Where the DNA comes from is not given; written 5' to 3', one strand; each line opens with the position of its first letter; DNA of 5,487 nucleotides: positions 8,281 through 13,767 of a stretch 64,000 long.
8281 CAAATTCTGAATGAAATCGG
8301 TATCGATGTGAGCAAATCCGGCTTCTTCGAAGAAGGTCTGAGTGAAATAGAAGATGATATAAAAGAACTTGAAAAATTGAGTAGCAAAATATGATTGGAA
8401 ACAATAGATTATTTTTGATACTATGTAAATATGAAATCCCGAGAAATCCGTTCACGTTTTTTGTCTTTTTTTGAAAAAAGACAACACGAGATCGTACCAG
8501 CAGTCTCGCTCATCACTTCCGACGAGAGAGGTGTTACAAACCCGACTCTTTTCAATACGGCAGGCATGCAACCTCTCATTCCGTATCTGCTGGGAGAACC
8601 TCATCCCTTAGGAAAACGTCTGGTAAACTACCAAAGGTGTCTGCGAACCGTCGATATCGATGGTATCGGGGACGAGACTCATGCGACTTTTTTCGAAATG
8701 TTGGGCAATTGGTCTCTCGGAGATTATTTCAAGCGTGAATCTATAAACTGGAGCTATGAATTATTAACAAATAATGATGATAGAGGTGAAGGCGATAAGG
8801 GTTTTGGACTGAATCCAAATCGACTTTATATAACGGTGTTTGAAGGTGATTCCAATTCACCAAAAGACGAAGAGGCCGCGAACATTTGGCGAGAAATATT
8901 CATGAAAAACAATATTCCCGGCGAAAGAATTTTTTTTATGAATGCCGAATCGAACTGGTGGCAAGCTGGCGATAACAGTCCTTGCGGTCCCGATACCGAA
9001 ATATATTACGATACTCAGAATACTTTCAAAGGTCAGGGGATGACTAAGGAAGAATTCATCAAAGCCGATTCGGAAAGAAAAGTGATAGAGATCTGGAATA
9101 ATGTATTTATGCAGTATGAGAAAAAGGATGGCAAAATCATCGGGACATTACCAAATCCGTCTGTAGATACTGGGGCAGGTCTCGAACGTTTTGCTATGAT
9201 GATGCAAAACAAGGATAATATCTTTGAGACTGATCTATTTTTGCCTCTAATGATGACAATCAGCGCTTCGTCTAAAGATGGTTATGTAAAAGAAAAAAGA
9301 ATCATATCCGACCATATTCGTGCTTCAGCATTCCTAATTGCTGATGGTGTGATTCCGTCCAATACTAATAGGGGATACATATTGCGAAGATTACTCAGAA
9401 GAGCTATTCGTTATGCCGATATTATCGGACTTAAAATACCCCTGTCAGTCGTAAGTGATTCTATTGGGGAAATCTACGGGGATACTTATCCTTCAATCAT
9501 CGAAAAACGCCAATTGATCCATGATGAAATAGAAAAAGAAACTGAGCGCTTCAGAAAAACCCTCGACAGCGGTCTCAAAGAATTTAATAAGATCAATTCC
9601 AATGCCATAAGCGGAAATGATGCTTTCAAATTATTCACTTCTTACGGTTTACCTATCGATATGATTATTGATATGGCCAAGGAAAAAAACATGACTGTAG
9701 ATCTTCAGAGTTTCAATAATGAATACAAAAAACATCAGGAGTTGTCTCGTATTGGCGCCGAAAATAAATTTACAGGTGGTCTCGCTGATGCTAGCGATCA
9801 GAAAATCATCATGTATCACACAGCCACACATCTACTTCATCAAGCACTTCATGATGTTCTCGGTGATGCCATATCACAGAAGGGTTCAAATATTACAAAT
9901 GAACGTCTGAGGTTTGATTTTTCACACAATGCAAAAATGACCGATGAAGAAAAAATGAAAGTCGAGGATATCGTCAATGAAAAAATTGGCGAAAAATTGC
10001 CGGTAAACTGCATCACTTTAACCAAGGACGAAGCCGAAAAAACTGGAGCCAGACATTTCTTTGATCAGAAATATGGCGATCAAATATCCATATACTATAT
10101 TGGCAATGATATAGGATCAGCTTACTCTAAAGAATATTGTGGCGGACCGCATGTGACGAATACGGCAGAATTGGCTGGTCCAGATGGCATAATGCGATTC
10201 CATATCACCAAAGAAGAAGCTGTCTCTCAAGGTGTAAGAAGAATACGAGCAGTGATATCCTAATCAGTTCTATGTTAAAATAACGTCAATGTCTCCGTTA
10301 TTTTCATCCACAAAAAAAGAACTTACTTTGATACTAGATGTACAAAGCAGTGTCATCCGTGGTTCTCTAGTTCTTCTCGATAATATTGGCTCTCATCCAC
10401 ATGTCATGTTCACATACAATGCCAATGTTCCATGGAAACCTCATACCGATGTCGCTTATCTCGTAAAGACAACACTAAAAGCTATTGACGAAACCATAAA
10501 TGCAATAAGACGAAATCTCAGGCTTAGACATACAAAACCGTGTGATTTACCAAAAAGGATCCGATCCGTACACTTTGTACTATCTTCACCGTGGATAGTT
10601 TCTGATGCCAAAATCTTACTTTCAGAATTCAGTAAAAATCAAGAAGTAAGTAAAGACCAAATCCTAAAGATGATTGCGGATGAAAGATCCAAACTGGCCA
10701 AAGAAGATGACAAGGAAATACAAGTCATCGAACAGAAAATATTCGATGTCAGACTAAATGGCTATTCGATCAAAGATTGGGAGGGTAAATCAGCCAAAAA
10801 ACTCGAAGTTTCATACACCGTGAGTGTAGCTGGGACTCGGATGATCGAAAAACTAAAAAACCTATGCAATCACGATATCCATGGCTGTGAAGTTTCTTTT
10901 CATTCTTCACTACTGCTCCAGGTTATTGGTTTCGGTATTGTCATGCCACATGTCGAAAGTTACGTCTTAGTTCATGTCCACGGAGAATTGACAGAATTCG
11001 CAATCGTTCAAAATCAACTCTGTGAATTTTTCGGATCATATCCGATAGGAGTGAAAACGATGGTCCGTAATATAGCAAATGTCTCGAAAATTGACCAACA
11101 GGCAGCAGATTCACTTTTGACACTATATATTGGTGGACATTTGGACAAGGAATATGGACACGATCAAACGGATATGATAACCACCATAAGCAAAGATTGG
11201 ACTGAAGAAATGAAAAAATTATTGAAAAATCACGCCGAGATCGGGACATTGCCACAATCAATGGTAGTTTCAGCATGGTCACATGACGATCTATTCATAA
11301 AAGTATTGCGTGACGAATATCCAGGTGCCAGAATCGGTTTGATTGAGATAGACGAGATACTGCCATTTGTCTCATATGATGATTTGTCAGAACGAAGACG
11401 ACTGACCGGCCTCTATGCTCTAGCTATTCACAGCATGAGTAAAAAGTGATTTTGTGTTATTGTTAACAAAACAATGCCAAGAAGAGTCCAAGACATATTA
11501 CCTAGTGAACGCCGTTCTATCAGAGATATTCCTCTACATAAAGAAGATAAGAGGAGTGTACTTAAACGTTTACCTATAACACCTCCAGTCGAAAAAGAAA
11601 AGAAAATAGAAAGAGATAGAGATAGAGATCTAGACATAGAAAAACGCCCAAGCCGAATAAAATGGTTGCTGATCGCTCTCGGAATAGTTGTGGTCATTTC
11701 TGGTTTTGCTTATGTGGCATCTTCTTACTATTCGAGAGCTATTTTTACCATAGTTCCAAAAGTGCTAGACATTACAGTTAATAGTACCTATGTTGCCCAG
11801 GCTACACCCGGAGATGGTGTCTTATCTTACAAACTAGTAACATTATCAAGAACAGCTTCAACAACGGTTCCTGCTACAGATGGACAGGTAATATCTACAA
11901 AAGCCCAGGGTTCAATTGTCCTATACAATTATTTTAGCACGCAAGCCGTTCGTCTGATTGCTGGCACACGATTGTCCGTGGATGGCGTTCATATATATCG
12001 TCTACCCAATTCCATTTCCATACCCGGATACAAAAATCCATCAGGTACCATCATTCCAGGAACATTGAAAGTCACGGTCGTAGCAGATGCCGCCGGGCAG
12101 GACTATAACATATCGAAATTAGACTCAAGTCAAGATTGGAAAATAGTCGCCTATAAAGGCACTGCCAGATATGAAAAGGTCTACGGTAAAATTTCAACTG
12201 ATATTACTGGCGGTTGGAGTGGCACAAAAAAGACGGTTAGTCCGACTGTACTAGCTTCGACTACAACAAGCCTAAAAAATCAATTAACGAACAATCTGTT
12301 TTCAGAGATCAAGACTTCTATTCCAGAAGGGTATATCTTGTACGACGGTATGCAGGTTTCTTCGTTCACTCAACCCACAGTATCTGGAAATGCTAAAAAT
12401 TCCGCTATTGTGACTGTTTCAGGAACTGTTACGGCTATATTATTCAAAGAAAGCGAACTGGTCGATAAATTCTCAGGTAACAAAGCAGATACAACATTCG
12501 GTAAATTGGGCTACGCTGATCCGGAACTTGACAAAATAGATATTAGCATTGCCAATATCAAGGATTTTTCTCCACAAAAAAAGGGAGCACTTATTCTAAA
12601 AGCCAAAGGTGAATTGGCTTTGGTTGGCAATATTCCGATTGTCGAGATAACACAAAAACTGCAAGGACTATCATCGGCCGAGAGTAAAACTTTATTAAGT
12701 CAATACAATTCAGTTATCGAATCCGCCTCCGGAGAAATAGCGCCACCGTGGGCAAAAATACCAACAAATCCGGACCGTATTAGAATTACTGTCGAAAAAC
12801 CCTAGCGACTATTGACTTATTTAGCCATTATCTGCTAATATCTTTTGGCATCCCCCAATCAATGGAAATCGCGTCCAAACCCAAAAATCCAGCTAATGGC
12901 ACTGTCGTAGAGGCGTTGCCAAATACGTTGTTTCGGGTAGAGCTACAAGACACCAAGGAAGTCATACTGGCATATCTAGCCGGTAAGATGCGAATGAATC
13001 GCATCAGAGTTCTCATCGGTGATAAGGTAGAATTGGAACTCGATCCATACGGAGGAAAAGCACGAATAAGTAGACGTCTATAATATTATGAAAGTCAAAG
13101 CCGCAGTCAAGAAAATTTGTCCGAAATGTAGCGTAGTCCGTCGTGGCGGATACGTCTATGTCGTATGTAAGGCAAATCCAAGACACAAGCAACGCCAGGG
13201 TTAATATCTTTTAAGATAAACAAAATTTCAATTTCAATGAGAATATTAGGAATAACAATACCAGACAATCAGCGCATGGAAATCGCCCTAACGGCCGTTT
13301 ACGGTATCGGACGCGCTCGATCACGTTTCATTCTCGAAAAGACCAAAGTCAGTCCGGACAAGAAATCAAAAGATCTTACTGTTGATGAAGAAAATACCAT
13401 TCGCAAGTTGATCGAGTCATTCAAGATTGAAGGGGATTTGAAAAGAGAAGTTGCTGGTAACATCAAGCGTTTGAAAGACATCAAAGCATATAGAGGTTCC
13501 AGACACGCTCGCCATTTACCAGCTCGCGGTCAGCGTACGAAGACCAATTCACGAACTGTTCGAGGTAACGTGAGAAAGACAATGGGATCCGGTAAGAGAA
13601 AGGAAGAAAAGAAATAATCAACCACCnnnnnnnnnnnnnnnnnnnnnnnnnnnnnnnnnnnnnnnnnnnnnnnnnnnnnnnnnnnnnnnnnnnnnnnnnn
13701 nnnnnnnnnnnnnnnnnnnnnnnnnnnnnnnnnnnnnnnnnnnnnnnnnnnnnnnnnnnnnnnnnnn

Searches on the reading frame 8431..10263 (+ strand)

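Call 11: search_protein_families(library=pfam, proteins=[window:8431-10263:+], max_evalue=0.00001)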
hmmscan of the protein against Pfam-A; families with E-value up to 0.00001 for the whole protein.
window:8431-10263:+ (610 aa): 2 families
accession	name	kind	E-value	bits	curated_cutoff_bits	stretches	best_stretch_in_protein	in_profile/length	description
PF01411.24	tRNA-synt_2c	-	3.3e-125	419.2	30.3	1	5-467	1-453/552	tRNA synthetases class II (A)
PF07973.19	tRNA_SAD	-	2e-09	37.7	24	1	552-605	1-43/44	Threonyl and Alanyl tRNA synthetase second additional domain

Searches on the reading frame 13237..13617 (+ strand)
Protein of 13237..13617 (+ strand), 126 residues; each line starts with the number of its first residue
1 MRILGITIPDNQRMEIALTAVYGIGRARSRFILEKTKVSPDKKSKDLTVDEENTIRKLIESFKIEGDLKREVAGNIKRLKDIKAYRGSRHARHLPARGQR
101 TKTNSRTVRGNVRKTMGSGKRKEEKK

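Call 12: search_protein_families(library=pfam, proteins=[window:13237-13617:+], max_evalue=0.00001)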
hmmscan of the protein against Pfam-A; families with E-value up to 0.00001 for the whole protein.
window:13237-13617:+ (126 aa): 1 family
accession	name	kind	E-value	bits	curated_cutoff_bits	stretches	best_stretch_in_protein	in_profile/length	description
PF00416.27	Ribosomal_S13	-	1.6e-27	96.9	31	1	2-107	1-128/128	Ribosomal protein S13/S18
